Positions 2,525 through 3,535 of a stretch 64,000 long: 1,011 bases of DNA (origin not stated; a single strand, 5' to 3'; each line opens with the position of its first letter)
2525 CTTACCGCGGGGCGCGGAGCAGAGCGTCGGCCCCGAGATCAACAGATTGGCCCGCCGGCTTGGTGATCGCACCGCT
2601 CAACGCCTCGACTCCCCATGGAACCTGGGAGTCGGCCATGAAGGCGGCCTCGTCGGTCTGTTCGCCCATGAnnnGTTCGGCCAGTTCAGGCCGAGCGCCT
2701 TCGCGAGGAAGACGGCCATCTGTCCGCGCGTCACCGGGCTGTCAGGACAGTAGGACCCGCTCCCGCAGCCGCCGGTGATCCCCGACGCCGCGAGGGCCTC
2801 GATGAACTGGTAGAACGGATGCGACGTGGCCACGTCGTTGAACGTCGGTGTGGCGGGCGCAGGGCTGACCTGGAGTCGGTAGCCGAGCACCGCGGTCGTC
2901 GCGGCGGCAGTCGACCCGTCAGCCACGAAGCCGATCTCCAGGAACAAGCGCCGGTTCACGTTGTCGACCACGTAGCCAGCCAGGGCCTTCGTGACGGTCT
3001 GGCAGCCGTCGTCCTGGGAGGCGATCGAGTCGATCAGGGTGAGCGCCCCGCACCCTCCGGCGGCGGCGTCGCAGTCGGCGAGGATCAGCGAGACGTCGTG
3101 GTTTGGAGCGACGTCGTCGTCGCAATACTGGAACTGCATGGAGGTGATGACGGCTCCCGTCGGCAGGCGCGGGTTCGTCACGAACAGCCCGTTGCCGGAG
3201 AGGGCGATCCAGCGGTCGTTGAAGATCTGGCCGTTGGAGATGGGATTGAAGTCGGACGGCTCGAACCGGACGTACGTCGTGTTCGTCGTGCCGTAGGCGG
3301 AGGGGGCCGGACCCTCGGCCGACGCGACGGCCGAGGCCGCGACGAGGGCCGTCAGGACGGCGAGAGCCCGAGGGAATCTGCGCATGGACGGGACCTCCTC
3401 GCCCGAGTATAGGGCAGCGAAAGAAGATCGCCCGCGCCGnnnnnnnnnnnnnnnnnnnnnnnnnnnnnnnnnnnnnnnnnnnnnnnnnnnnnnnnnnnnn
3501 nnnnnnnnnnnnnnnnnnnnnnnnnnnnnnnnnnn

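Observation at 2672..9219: Two paralogous secreted proteins sharing an SLH-like, Cys-containing C-terminal module but different unknown N-terminal domains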

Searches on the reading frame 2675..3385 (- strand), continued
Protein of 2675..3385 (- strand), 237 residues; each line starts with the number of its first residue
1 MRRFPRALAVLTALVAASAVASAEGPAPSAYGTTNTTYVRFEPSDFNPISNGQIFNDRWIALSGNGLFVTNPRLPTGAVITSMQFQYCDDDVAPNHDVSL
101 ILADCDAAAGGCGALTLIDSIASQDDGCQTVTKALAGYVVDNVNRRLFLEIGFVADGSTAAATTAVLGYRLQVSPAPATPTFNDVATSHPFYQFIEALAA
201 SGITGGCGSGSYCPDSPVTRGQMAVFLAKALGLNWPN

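Call 63: predict_structure(alignment_id=A4)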
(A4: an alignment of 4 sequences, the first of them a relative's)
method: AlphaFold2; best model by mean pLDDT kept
length: 185 residues; sequences in the alignment: 4
mean_pLDDT: 64.7   pTM: 0.66
mean pLDDT of the five models: 64.7, 53.0, 49.2, 42.0, 36.3
residues with pLDDT >= 90: 0; 70-90: 80; 50-70: 69; < 50: 36
segments of 3 or more residues with pLDDT < 50: 1-7, 27-36, 93-96, 156-163, 181-185
pLDDT, mean of each block of 10 residues (from residue 1): 47 55 52 52 74 77 75 76 75 52 70 79 78 73 74 49 57 62 40
secondary structure, 60 per line:
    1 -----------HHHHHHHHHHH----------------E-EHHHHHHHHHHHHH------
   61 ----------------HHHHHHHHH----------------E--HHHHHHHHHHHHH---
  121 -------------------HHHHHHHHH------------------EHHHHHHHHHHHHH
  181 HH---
elements in order: H12-22 H42-54 H77-85 H105-117 H140-148 H168-182

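Call 67: fold_search(model_id=the predicted structure, library=pdb)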
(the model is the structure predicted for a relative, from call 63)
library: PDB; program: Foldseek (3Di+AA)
matches with E <= 10: 32; with E <= 0.001: 6
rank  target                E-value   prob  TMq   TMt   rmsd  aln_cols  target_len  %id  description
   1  3pyw                  4.6e-06  1.00  0.74  0.77   3.8       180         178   19  The structure of the SLH domain from B. anthracis surface array protein at 1.8A (released 2011-04-27)
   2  6bt4                  4.0e-05  1.00  0.68  0.75   4.3       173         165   18  Crystal structure of the SLH domain of Sap from Bacillus anthracis in complex with a pyruvylated SCWP unit (released 2018-03-21)
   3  6cwc_B                2.7e-04  1.00  0.63  0.69   4.7       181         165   16  Crystal structure of SpaA-SLH (released 2018-08-15)
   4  7sv4                  3.8e-04  1.00  0.68  0.74   3.5       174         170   18  Crystal structure of SpaA-SLH in complex with 4,6-Pyr-beta-D-ManNAc-(1->4)-beta-D-GlcNAc-(1->3)-4,6-Pyr-beta-D-ManNAcOMe (released 2022-03-09)
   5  7sv3                  5.1e-04  1.00  0.63  0.68   4.9       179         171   17  Crystal structure of SpaA-SLH in complex with 4,6-Pyr-beta-D-ManNAc-(1->4)-beta-D-GlcNAcOMe (released 2022-03-09)
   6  6cwm                  1.0e-03  1.00  0.66  0.71   4.1       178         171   17  Crystal structure of SpaA-SLH/G109A (released 2018-08-15)
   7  6cwf_A                1.3e-03  1.00  0.66  0.73   4.3       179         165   17  Crystal structure of SpaA-SLH in complex with 4,6-Pyr-beta-D-ManNAcOMe (released 2018-08-15)
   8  6cwh_C                1.3e-03  1.00  0.65  0.72   4.5       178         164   17  Crystal structure of SpaA-SLH in complex with 4,6-Pyr-beta-D-ManNAcOMe (P1) (released 2018-08-15)
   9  7sv6                  1.6e-03  1.00  0.62  0.69   5.3       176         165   15  Crystal structure of SpaA-SLH/G46A/G109A in complex with 4,6-Pyr-beta-D-ManNAc-(1->4)-beta-D-GlcNAcOMe (released 2022-03-09)
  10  6cwr                  2.0e-03  1.00  0.70  0.77   3.9       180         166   16  Crystal structure of SpaA-SLH/G46A/G109A in complex with 4,6-Pyr-beta-D-ManNAcOMe (released 2018-08-15)
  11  6cwc_A                2.6e-03  1.00  0.64  0.71   4.7       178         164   16  Crystal structure of SpaA-SLH (released 2018-08-15)
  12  6cwl_B                2.6e-03  1.00  0.56  0.69   5.0       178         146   14  Crystal structure of SpaA-SLH in complex with beta-D-GlcNAc-(1->3)-4,6-Pyr-beta-D-ManNAcOMe (released 2018-08-15)
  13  6cwn                  8.1e-03  1.00  0.64  0.72   4.1       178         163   16  Crystal structure of SpaA-SLH/G109A in complex with 4,6-Pyr-beta-D-ManNAcOMe (released 2018-08-15)
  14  7sv5_A                8.1e-03  1.00  0.62  0.68   5.2       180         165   15  Crystal structure of SpaA-SLH/G109A in complex with 4,6-Pyr-beta-D-ManNAc-(1->4)-beta-D-GlcNAcOMe (released 2022-03-09)
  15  7sv5_B                1.1e-02  1.00  0.65  0.72   5.0       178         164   16  Crystal structure of SpaA-SLH/G109A in complex with 4,6-Pyr-beta-D-ManNAc-(1->4)-beta-D-GlcNAcOMe (released 2022-03-09)
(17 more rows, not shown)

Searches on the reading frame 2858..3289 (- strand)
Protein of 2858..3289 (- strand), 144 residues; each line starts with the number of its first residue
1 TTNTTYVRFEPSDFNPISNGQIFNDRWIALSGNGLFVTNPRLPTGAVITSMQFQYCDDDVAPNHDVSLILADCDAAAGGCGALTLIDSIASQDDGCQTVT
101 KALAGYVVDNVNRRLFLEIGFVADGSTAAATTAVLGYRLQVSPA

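Call 65: search_protein_representatives(alignment_id=A3)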
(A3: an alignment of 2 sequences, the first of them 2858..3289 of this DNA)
Query: 2 sequences, 156 profile positions. Proteins with E-value up to 0.001 (for the whole library): 99; up to 1e-10: 17; up to 1e-30: 1. The best 99 are listed.
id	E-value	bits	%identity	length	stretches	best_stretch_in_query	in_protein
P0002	1.1e-41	158.6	-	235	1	4-156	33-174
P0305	1.9e-22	96.2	-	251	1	1-154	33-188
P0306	4.8e-22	94.9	-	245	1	2-155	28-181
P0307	4.7e-18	81.9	-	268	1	1-156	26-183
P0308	8.9e-18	81.0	-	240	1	1-155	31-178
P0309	3.2e-17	79.2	-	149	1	1-119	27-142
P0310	1.7e-15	73.6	-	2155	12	11-78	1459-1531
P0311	7.2e-15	71.5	-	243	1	2-156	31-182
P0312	2.0e-14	70.1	-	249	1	1-156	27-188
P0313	5.5e-14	68.7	-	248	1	1-156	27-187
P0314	1.4e-13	67.3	-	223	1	2-156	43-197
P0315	5.7e-13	65.4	-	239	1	1-155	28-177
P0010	6.6e-13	65.2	-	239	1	4-156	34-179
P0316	5.3e-12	62.2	-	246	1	1-156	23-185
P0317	1.9e-11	60.4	-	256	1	36-155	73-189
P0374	1.1e-04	38.5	-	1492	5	7-75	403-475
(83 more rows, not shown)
